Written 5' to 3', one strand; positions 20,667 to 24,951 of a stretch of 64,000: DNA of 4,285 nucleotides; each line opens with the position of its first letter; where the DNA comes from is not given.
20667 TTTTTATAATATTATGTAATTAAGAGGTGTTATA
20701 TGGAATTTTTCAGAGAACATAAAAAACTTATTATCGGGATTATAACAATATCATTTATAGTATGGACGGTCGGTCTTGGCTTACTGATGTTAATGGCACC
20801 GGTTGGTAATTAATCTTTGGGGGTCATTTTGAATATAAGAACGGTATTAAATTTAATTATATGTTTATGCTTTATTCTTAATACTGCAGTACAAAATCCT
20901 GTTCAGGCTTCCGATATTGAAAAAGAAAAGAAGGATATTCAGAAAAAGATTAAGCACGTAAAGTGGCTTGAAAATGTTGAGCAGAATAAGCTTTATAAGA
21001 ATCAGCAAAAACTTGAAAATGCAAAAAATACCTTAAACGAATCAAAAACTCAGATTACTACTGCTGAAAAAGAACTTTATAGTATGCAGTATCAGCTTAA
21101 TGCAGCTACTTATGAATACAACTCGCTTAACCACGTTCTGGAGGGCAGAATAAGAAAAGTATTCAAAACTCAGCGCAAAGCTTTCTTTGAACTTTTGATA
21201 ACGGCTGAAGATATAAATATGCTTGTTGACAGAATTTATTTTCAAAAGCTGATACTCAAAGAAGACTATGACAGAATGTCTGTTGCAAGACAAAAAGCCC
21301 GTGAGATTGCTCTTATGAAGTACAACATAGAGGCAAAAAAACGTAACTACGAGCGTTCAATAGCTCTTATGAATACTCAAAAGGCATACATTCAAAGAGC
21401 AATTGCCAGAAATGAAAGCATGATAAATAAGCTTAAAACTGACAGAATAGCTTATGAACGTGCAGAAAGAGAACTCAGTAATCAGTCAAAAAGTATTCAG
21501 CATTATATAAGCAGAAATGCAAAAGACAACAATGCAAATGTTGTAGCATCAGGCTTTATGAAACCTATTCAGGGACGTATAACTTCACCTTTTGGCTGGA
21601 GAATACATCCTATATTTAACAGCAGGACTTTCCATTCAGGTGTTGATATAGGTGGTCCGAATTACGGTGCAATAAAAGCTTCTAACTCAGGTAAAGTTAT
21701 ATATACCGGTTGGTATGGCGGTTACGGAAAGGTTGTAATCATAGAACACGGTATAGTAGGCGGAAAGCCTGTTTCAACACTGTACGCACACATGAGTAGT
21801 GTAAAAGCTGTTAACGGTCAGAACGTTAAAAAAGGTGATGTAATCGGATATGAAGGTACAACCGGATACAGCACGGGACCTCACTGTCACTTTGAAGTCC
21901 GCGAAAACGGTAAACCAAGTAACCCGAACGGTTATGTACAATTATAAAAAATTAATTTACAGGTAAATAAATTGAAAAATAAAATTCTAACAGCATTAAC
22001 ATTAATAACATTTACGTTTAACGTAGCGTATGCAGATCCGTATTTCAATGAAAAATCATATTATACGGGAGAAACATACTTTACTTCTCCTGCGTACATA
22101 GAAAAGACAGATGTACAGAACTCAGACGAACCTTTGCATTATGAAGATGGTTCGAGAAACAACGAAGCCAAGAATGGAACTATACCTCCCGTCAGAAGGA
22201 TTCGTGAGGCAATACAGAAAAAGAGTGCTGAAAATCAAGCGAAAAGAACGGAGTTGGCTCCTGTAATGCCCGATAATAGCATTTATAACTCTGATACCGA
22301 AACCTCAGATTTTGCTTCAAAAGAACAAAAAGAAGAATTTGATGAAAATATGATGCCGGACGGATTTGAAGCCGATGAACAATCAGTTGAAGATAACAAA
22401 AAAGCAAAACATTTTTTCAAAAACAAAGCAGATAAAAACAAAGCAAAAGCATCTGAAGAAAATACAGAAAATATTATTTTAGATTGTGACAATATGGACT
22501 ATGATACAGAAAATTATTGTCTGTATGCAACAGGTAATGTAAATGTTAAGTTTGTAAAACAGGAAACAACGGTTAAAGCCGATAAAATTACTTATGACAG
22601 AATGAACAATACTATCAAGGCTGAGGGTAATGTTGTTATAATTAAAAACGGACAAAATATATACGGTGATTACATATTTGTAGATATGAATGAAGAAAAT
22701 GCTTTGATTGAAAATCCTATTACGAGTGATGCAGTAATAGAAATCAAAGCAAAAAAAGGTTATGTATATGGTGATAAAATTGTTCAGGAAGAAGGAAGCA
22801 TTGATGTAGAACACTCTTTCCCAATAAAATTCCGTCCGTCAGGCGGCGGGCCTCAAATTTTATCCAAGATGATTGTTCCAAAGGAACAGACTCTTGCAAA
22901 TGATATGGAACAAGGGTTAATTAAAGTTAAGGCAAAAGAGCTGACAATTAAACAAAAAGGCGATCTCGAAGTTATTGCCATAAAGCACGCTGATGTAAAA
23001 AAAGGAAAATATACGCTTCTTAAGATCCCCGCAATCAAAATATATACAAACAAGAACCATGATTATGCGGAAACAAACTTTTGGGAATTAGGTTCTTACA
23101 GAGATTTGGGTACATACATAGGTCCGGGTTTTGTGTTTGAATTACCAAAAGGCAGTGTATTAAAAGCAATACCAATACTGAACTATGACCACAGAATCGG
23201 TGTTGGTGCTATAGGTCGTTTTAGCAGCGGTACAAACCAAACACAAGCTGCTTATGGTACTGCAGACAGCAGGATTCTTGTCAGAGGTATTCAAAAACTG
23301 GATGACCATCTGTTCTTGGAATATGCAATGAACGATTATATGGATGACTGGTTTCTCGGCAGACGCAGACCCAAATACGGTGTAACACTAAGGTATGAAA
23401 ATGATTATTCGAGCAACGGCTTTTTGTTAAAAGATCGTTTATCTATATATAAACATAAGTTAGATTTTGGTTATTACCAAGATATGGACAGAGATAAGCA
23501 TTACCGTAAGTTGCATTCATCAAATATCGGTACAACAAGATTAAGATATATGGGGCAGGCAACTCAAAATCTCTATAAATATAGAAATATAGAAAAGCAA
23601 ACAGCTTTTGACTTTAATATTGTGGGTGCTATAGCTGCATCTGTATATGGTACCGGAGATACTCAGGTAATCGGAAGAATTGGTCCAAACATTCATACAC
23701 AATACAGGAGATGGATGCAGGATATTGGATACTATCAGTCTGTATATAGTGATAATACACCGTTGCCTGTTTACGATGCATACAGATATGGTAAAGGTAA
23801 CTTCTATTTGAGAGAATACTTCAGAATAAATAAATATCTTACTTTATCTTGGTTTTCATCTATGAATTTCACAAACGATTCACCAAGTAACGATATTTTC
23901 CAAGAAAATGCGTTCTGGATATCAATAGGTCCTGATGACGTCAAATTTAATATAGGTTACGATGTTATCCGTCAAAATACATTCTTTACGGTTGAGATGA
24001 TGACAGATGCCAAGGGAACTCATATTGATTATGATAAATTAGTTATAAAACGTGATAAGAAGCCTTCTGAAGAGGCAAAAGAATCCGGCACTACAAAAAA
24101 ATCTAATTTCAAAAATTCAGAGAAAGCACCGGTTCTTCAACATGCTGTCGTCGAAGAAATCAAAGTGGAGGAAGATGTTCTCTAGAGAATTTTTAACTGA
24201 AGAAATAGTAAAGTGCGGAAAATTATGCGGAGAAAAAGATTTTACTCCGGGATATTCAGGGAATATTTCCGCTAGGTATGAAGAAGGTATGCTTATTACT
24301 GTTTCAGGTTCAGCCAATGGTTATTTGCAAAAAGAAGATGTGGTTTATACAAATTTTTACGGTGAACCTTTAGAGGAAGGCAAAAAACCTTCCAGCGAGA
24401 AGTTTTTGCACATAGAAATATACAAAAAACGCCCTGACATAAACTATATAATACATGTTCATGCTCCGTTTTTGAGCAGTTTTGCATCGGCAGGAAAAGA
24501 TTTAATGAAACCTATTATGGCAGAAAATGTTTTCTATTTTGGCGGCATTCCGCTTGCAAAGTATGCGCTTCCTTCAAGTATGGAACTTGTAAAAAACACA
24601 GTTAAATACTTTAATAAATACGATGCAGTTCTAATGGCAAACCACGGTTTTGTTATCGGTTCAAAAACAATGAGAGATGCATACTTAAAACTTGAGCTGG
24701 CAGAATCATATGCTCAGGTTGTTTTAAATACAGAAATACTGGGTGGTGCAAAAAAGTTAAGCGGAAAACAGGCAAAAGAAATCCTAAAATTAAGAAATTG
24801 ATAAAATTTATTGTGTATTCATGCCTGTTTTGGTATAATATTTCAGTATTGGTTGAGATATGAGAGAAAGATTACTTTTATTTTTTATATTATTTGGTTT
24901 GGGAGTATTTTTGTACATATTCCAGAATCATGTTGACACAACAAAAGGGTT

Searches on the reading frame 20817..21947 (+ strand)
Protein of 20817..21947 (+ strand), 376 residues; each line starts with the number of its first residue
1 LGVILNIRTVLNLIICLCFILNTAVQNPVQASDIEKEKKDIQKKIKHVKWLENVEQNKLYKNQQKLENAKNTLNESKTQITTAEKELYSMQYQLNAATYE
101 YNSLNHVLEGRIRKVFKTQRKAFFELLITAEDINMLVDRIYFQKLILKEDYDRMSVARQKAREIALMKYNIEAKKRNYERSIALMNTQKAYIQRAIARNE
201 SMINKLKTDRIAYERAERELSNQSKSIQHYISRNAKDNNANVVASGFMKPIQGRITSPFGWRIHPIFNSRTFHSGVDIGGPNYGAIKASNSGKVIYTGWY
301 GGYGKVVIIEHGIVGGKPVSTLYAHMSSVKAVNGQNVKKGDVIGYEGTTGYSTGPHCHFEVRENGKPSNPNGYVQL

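Call 19: search_protein_families(library=pfam, proteins=[window:20817-21947:+], max_evalue=0.0001)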
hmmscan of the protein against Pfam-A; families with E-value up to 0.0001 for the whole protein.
window:20817-21947:+ (376 aa): 1 family
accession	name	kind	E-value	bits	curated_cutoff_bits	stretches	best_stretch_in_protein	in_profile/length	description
PF01551.29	Peptidase_M23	-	1.8e-29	102.2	28.7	1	272-370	2-96/96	Peptidase family M23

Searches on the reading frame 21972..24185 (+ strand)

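Call 19: search_protein_families(library=pfam, proteins=[window:21972-24185:+], max_evalue=0.0001)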
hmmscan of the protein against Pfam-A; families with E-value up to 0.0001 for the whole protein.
window:21972-24185:+ (737 aa): 1 family
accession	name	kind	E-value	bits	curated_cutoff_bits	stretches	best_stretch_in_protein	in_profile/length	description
PF03968.19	LptD_N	-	2e-06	28.4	20.4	0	201-272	2-78/113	LptA/(LptD N-terminal domain) LPS transport protein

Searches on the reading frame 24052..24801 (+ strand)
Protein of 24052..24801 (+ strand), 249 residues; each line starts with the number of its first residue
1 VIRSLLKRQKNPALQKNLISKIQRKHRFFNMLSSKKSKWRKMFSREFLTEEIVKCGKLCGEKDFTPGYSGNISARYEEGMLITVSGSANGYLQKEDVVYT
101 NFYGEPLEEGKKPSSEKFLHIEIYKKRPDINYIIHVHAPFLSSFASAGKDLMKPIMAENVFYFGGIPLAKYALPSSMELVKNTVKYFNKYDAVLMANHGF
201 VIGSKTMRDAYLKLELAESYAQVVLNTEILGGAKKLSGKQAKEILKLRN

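Call 19: search_protein_families(library=pfam, proteins=[window:24052-24801:+], max_evalue=0.0001)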
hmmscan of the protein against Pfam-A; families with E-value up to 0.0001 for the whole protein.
window:24052-24801:+ (249 aa): 1 family
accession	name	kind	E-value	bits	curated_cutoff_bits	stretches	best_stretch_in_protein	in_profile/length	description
PF00596.27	Aldolase_II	-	2.1e-41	142.3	22.2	1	50-224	1-182/183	Class II Aldolase and Adducin N-terminal domain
